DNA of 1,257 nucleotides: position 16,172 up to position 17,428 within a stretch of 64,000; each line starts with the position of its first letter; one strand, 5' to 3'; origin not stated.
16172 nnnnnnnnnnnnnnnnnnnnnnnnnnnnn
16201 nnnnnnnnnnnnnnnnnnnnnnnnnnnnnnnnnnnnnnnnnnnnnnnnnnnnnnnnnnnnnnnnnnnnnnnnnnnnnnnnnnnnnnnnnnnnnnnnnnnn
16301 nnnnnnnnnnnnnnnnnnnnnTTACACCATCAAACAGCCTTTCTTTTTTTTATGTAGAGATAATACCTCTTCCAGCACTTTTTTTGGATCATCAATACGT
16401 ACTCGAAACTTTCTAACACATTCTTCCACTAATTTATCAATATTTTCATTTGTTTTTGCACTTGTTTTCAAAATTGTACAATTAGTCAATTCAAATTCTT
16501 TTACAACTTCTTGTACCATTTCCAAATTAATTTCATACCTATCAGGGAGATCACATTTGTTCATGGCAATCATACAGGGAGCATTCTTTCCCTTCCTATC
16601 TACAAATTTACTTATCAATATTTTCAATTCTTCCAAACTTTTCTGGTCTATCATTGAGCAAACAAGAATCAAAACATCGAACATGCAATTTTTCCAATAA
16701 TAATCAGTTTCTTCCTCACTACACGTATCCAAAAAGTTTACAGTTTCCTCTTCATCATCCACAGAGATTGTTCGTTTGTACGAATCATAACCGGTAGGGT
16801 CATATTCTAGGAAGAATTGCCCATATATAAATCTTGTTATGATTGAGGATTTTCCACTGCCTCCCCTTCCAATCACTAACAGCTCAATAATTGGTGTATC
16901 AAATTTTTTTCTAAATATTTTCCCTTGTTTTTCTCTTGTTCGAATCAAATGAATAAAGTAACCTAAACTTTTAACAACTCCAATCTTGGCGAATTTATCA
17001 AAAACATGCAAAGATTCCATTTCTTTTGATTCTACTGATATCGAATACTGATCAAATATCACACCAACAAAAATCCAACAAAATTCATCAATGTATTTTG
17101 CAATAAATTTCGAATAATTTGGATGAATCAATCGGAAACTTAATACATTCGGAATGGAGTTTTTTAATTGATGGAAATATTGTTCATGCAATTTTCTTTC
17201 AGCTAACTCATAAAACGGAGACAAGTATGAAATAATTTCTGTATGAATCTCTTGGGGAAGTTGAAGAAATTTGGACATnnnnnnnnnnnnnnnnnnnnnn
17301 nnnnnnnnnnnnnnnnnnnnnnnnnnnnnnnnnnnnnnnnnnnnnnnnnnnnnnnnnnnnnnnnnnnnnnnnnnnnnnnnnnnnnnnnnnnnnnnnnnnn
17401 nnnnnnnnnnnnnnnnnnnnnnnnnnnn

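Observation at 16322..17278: F-box fused to a Ras-like GTPase with a disabled switch II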

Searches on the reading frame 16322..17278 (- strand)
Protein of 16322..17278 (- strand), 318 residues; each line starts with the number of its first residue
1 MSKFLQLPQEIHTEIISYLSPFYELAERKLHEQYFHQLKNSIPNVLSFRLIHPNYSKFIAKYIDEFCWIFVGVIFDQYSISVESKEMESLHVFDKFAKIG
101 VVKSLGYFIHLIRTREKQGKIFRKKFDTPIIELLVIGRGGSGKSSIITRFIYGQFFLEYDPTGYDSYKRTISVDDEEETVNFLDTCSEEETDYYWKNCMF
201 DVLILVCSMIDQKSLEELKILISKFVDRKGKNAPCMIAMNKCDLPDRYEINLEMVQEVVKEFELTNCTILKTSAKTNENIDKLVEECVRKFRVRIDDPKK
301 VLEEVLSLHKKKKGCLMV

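Call 4: search_protein_families(library=pfam, proteins=[window:16322-17278:-], max_evalue=1)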
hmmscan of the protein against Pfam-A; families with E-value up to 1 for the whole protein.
window:16322-17278:- (318 aa): 17 families
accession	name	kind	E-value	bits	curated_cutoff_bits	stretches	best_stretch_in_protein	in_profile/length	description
PF00071.28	Ras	-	2.8e-25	89.2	21.6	1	133-291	2-160/162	Ras family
PF08477.19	Roc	-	3.9e-10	40.4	27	1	133-243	2-119/119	Ras of Complex, Roc, domain of DAPkinase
PF00025.27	Arf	-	2.3e-07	30.9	22.3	1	123-286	6-169/174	ADP-ribosylation factor family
PF03193.22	RsgA_GTPase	-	9e-07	29.3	30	1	201-290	24-107/174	RsgA GTPase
PF00009.33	GTP_EFTU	-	6.3e-06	26.3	26.5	1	200-290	93-185/188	Elongation factor Tu GTP binding domain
PF16897.10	MMR_HSR1_Xtn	-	0.00021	21.7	35.2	1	230-290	53-103/106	C-terminal region of MMR_HSR1 domain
PF01926.29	MMR_HSR1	-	0.016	15.8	21.9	1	134-241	3-113/113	50S ribosome-binding GTPase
PF02421.24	FeoB_N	-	0.057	13.4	27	1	205-286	81-155/156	Ferrous iron transport protein B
PF13847.12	Methyltransf_31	-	0.082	13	27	1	261-317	57-109/145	Methyltransferase domain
PF00646.38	F-box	-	0.11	12.9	20.5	1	4-22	1-19/43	F-box domain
PF13555.12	AAA_29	-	0.13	12.4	27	1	133-147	25-39/61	P-loop containing region of AAA domain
PF17856.7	TIP49_C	-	0.15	12.7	24.5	1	93-114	18-39/66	TIP49 AAA-lid domain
PF12631.12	MnmE_helical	-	0.15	12.6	40.1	1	219-291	96-135/211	MnmE helical domain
PF01580.24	FtsK_SpoIIIE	-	0.19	11.6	24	1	132-152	41-61/221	FtsK/SpoIIIE family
PF21120.3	MCM_WH_arc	-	0.24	11.9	26.1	0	222-261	10-47/63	Archaeal MCM, winged-helix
PF12937.12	F-box-like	-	0.32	11.3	24.3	1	5-25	2-21/47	F-box-like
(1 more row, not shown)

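Call 7: find_homologous_proteins(query=window:16322-17278:-)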
Query window:16322-17278:- (318 aa): 2 proteins with E <= 0.001 among 1439 candidates.
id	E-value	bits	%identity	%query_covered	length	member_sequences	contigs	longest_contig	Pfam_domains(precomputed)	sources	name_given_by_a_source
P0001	1.1e-209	713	100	100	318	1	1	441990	PF00025.28,PF08477.20,PF00009.34,PF03193.23,PF00071.29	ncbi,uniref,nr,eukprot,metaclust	ncbi:ras family small GTPase [Naegleria gruberi]|uniref:Ras family small GTPase n=1 Tax=Naegleria gr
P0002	1.2e-4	39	28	58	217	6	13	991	PF01926.30,PF00025.28,PF08477.20,PF00009.34,PF03193.23,PF04670.19,PF00071.29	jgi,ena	-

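Call 9: search_solved_structures(query=window:16322-17278:-, max_evalue=0.001, show_alignments=3)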
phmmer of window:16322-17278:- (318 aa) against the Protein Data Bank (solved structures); distinct sequences matched with E-value up to 0.001: 741 (the best 60 are shown).
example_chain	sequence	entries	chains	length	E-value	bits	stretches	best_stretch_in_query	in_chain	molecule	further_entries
5cm8_B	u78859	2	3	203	1.4e-21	80.3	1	130-301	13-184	Ras-related protein Ral-a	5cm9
6p0i_B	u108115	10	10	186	5e-21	78.5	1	132-296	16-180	Ras-related protein Ral-A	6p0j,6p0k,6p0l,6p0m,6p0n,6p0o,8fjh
2bov_A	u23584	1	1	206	6.6e-21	78.1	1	132-299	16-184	RAS-RELATED PROTEIN RAL-A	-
7c7i_A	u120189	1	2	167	6.8e-21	78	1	132-291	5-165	Ras-related protein Rap-1b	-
5wdr_A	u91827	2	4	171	9e-21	77.6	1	132-292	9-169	Ras protein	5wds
3x1y_A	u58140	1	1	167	1e-20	77.5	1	132-291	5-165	Ras-related protein Rap-1b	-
1gua_A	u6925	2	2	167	1.3e-20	77.1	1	132-291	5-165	RAP1A | Ras-related protein Rap-1A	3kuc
3x1w_A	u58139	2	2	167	1.4e-20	77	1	132-291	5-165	Ras-related protein Rap-1b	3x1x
3x1z_A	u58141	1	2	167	1.7e-20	76.7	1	132-291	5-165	Ras-related protein Rap-1b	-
6kyk_C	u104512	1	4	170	1.7e-20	76.7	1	132-291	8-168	Ras-related protein Rap-1b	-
6axf_B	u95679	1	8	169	1.7e-20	76.7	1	132-291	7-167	Ras-related protein Rap-1b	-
3brw_D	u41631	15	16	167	1.7e-20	76.7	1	132-291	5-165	Ras-related protein Rap-1b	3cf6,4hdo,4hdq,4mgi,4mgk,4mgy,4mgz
1uad_A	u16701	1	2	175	1.8e-20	76.6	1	132-294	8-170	Ras-related protein Ral-A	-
2a78_A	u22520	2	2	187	2.1e-20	76.4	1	132-294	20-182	Ras-related protein Ral-A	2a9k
4m8n_E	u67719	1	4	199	2.5e-20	76.2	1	132-291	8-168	Ras-related protein Rap-1b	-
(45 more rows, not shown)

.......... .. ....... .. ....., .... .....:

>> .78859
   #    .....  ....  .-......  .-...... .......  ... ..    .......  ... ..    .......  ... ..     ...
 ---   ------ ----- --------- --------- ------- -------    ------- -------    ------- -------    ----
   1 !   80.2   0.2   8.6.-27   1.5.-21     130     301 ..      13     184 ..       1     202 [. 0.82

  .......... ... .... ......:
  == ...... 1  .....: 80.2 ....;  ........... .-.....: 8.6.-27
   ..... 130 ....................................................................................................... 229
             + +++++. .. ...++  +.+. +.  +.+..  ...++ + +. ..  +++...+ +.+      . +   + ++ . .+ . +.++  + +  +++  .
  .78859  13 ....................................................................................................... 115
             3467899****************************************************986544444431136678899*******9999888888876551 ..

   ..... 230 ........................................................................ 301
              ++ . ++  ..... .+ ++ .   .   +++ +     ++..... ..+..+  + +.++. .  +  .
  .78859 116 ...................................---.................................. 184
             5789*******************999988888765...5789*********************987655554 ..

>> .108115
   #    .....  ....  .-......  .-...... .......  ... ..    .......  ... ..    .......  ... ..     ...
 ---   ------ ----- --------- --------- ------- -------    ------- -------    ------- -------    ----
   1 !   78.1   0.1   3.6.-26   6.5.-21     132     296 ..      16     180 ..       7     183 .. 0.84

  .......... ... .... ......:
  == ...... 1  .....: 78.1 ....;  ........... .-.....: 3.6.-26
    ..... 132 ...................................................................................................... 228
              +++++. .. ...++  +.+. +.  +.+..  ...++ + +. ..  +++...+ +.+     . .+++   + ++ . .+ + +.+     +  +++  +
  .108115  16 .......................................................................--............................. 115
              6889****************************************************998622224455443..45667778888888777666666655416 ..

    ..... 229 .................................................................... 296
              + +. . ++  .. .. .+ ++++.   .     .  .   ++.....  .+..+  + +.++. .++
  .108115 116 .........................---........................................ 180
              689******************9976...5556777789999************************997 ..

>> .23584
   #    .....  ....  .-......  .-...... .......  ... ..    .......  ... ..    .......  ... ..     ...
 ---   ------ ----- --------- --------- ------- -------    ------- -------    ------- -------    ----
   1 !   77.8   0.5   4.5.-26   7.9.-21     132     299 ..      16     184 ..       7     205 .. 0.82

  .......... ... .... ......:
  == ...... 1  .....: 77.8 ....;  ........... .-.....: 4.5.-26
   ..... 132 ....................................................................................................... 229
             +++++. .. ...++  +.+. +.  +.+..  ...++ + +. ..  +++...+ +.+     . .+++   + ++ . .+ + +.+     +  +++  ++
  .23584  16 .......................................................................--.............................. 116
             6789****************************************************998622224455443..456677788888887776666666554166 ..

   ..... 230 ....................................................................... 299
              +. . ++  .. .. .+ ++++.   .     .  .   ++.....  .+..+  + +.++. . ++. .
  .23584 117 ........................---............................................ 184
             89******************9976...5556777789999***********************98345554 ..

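Call 15: search_protein_representatives(protein=window:16322-17278:-)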
Query: 318 residues. Proteins with E-value up to 0.001 (for the whole library): 6455; up to 1e-10: 721; up to 1e-30: 4. The best 150 are listed.
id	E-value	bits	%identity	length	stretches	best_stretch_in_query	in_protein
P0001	3.4e-210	712.9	100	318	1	1-318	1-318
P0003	2.6e-42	161.5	34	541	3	123-289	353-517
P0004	1.7e-33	132.6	31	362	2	132-304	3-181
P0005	8.1e-32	127.1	34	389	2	132-292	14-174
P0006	2.7e-27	112.3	36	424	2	131-245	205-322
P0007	7.6e-24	100.9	34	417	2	116-293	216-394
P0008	3.7e-22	95.4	48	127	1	210-313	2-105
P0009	9.0e-22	94.1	34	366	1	56-295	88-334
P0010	1.0e-21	93.9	31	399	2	131-290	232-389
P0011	3.9e-21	92.0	35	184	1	125-299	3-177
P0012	4.3e-21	91.9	25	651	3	131-288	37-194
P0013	1.2e-20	90.4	38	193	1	133-291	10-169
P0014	3.3e-20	89.0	35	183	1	130-292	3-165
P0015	3.5e-20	88.9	37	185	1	131-301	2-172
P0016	3.9e-20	88.7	30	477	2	123-284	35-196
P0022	1.8e-18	83.3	30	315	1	108-296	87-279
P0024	2.5e-18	82.8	36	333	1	130-294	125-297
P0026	6.1e-18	81.5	25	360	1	32-305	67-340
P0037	4.4e-17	78.7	30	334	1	6-291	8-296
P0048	9.4e-17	77.6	35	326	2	127-317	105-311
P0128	4.9e-15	72.0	33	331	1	65-295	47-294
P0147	8.6e-15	71.2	27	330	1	37-292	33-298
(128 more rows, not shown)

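Call 18: search_protein_families(library=pfam, proteins=[P0009, P0022, P0024, P0026, P0037, P0048, P0128, P0147], max_evalue=0.5)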
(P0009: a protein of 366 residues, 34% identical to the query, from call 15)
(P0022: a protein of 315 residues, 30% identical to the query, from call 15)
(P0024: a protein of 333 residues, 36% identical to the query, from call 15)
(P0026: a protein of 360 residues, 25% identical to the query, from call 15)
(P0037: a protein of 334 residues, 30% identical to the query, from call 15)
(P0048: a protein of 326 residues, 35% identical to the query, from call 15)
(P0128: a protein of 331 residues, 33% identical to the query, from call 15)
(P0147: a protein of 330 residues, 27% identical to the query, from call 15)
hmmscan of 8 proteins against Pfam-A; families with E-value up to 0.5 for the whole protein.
P0009 (366 aa): 8 families
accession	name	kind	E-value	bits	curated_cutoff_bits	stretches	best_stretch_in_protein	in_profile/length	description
PF00071.28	Ras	-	1.1e-31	110.1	21.6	1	161-329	1-159/162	Ras family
PF08477.19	Roc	-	7.1e-16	59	27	1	161-275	1-119/119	Ras of Complex, Roc, domain of DAPkinase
PF00009.33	GTP_EFTU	-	2.9e-08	34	26.5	1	199-328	61-184/188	Elongation factor Tu GTP binding domain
PF00025.27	Arf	-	9.1e-07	29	22.3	1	157-294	12-145/174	ADP-ribosylation factor family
PF01926.29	MMR_HSR1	-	6.5e-05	23.4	21.9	1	161-273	1-113/113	50S ribosome-binding GTPase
PF03193.22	RsgA_GTPase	-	0.0024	18.1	30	0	96-178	52-125/174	RsgA GTPase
PF12937.12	F-box-like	-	0.007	16.6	24.3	1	7-23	2-17/47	F-box-like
PF16897.10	MMR_HSR1_Xtn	-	0.045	14.2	35.2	1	265-288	56-79/106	C-terminal region of MMR_HSR1 domain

P0022 (315 aa): 15 families
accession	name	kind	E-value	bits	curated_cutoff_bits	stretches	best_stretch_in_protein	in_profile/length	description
PF00071.28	Ras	-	8.4e-34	116.9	21.6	1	112-275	2-161/162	Ras family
PF08477.19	Roc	-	2.2e-17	63.8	27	1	112-225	2-119/119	Ras of Complex, Roc, domain of DAPkinase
PF00009.33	GTP_EFTU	-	2.1e-12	47.5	26.5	1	149-272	61-184/188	Elongation factor Tu GTP binding domain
PF00025.27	Arf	-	4.8e-10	39.6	22.3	1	101-272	6-172/174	ADP-ribosylation factor family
PF03193.22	RsgA_GTPase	-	2.9e-07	30.9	30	2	61-131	56-128/174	RsgA GTPase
PF01926.29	MMR_HSR1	-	7.3e-07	29.7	21.9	1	112-223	2-113/113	50S ribosome-binding GTPase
PF13191.12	AAA_16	-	5.6e-05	24.1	32.6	1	105-235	20-153/167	AAA ATPase domain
PF02421.24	FeoB_N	-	0.001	19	27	1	112-269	3-155/156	Ferrous iron transport protein B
PF16897.10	MMR_HSR1_Xtn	-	0.011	16.1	35.2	1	203-273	44-103/106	C-terminal region of MMR_HSR1 domain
PF12937.12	F-box-like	-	0.014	15.6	24.3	1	3-41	2-30/47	F-box-like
PF03308.22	MeaB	-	0.015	14.8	23.1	1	218-275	175-236/273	Methylmalonyl Co-A mutase-associated GTPase MeaB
PF19275.4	HflX_C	-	0.043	14.3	26.4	1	249-275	9-35/102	HflX C-terminal domain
PF23248.1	KH_PARP14_2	-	0.057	13.7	27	0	179-208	33-62/72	PARP14, second type I KH domain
PF00503.26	G-alpha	-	0.068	12.7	48.8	0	96-150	9-61/333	G-protein alpha subunit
PF10236.15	DAP3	-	0.11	12.2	23.1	1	99-129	13-43/311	Mitochondrial ribosomal death-associated protein 3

P0024 (333 aa): 11 families
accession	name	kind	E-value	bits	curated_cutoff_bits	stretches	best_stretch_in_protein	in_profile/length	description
PF00071.28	Ras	-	7.8e-30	104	21.6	1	127-293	1-159/162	Ras family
PF08477.19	Roc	-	2.3e-11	44.4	27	1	127-240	1-119/119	Ras of Complex, Roc, domain of DAPkinase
PF00009.33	GTP_EFTU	-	1.1e-09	38.6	26.5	1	169-291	65-183/188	Elongation factor Tu GTP binding domain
PF00025.27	Arf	-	3.6e-09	36.8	22.3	1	121-288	10-168/174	ADP-ribosylation factor family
PF03193.22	RsgA_GTPase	-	1e-05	25.9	30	1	195-289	24-103/174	RsgA GTPase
PF01926.29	MMR_HSR1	-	0.00033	21.2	21.9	1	127-238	1-113/113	50S ribosome-binding GTPase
PF00503.26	G-alpha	-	0.01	15.5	48.8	0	120-142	16-38/333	G-protein alpha subunit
PF03029.23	ATP_bind_1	-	0.018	15.3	27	1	204-260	130-184/240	Conserved hypothetical ATP binding protein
PF24786.1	RXYLT1_N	-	0.058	14.1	25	1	137-225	5-90/140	RXYLT1 N-terminal domain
PF10609.15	ParA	-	0.15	11.9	27.1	0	127-143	6-22/246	NUBPL iron-transfer P-loop NTPase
PF03308.22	MeaB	-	0.41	10.1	23.1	0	226-290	171-231/273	Methylmalonyl Co-A mutase-associated GTPase MeaB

P0026 (360 aa): 9 families
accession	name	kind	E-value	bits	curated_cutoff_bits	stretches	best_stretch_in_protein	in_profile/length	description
PF00071.28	Ras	-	4.7e-23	82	21.6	1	160-326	1-160/162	Ras family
PF08477.19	Roc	-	1.8e-08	35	27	1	160-276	1-119/119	Ras of Complex, Roc, domain of DAPkinase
PF00025.27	Arf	-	4.8e-08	33.1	22.3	1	154-316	10-164/174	ADP-ribosylation factor family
PF03193.22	RsgA_GTPase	-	7.7e-07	29.5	30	2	224-320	16-102/174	RsgA GTPase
PF00009.33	GTP_EFTU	-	6.7e-05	23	26.5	1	232-325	94-185/188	Elongation factor Tu GTP binding domain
PF00503.26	G-alpha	-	0.00033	20.3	48.8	1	147-216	10-78/333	G-protein alpha subunit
PF03029.23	ATP_bind_1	-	0.044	14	27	1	223-298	115-190/240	Conserved hypothetical ATP binding protein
PF01926.29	MMR_HSR1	-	0.14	12.7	21.9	1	160-274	1-113/113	50S ribosome-binding GTPase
PF00899.27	ThiF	-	0.18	11.4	28.1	1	146-171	4-33/238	ThiF family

P0037 (334 aa): 19 families
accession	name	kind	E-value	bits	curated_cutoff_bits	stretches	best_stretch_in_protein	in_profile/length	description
PF00071.28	Ras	-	2.8e-28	99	21.6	1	131-295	2-159/162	Ras family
PF08477.19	Roc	-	3e-16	60.2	27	1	131-245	2-119/119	Ras of Complex, Roc, domain of DAPkinase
PF00009.33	GTP_EFTU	-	5.4e-12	46.1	26.5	1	175-294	67-184/188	Elongation factor Tu GTP binding domain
PF00025.27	Arf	-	5.3e-11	42.8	22.3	1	128-294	14-172/174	ADP-ribosylation factor family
PF04670.18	Gtr1_RagA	-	1e-05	25.5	22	1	131-268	2-145/232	Gtr1/RagA G protein conserved region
PF03193.22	RsgA_GTPase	-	0.0013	19.1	30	0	223-295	42-106/174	RsgA GTPase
PF12937.12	F-box-like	-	0.002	18.3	24.3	1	7-50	2-31/47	F-box-like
PF00004.35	AAA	-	0.0021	18.9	21.2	1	131-180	1-49/131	ATPase family associated with various cellular activities (AAA)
PF01637.24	ATPase_2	-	0.0031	17.8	33.2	1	131-180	23-77/225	ATPase domain predominantly from Archaea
PF13191.12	AAA_16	-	0.0035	18.3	32.6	1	129-150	25-46/167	AAA ATPase domain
PF16897.10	MMR_HSR1_Xtn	-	0.0052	17.2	35.2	1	235-289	56-97/106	C-terminal region of MMR_HSR1 domain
PF00158.32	Sigma54_activat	-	0.0096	16.1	20.2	1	114-150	8-44/168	Sigma-54 interaction domain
PF13479.12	AAA_24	-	0.015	15.6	27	1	130-154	4-26/195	AAA domain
PF00931.28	NB-ARC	-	0.03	14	23.5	1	130-151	20-41/248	NB-ARC domain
PF20720.3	nSTAND3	-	0.041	14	27.2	1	131-160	20-49/155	Novel STAND NTPase 3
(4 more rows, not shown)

P0048 (326 aa): 10 families
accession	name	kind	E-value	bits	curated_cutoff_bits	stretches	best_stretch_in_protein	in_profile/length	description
PF00071.28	Ras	-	1.2e-30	106.7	21.6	1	111-286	2-161/162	Ras family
PF08477.19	Roc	-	1.1e-11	45.4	27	1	111-225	2-119/119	Ras of Complex, Roc, domain of DAPkinase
PF00009.33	GTP_EFTU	-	2.4e-11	44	26.5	1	156-281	68-182/188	Elongation factor Tu GTP binding domain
PF00025.27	Arf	-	5.5e-05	23.2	22.3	1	108-245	14-146/174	ADP-ribosylation factor family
PF12937.12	F-box-like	-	7.4e-05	22.9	24.3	1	5-47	2-44/47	F-box-like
PF01926.29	MMR_HSR1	-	0.0056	17.2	21.9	1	111-223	2-113/113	50S ribosome-binding GTPase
PF14307.12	Glyco_tran_WbsX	-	0.021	14.8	25.1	1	197-326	170-293/350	Glycosyltransferase WbsX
PF03029.23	ATP_bind_1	-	0.027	14.7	27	1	182-252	121-193/240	Conserved hypothetical ATP binding protein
PF14054.11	DUF4249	-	0.049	13.6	28.5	1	143-291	114-209/269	Domain of unknown function (DUF4249)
PF00646.38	F-box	-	0.11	12.9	20.5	0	6-36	3-31/43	F-box domain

P0128 (331 aa): 6 families
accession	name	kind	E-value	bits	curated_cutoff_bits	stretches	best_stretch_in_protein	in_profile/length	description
PF00071.28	Ras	-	8e-35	120.2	21.6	1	122-289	1-159/162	Ras family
PF08477.19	Roc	-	1.6e-16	61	27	1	122-236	1-119/119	Ras of Complex, Roc, domain of DAPkinase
PF00009.33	GTP_EFTU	-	3.7e-10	40.1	26.5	1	162-289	63-185/188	Elongation factor Tu GTP binding domain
PF00025.27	Arf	-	2.5e-06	27.5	22.3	1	118-243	12-133/174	ADP-ribosylation factor family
PF03193.22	RsgA_GTPase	-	0.0028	17.9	30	1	194-248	25-71/174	RsgA GTPase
PF12937.12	F-box-like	-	0.25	11.6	24.3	0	5-40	3-32/47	F-box-like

P0147 (330 aa): 13 families
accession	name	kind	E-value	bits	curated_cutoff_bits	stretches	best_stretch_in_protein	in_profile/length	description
PF00071.28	Ras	-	1.1e-36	126.4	21.6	1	127-296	1-159/162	Ras family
PF08477.19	Roc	-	1.5e-18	67.6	27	1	127-241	1-119/119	Ras of Complex, Roc, domain of DAPkinase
PF00009.33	GTP_EFTU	-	8.6e-14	52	26.5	1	167-297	63-186/188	Elongation factor Tu GTP binding domain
PF00025.27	Arf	-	4.5e-11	43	22.3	1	125-291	14-168/174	ADP-ribosylation factor family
PF01926.29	MMR_HSR1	-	1.2e-07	32.3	21.9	1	127-239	1-113/113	50S ribosome-binding GTPase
PF04670.18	Gtr1_RagA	-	1.7e-05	24.8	22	1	127-270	1-149/232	Gtr1/RagA G protein conserved region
PF03029.23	ATP_bind_1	-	3.4e-05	24.2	27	1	170-255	90-181/240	Conserved hypothetical ATP binding protein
PF03193.22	RsgA_GTPase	-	0.00011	22.5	30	0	217-256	40-79/174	RsgA GTPase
PF12937.12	F-box-like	-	0.00021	21.4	24.3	1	13-56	3-36/47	F-box-like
PF13479.12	AAA_24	-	0.0073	16.6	27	1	126-161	3-37/195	AAA domain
PF00646.38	F-box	-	0.045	14.2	20.5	1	13-30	3-20/43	F-box domain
PF13191.12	AAA_16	-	0.33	11.9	32.6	1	128-147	27-46/167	AAA ATPase domain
PF18284.7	DNA_meth_N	-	0.33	11.5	25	0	80-98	2-20/57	DNA methylase N-terminal domain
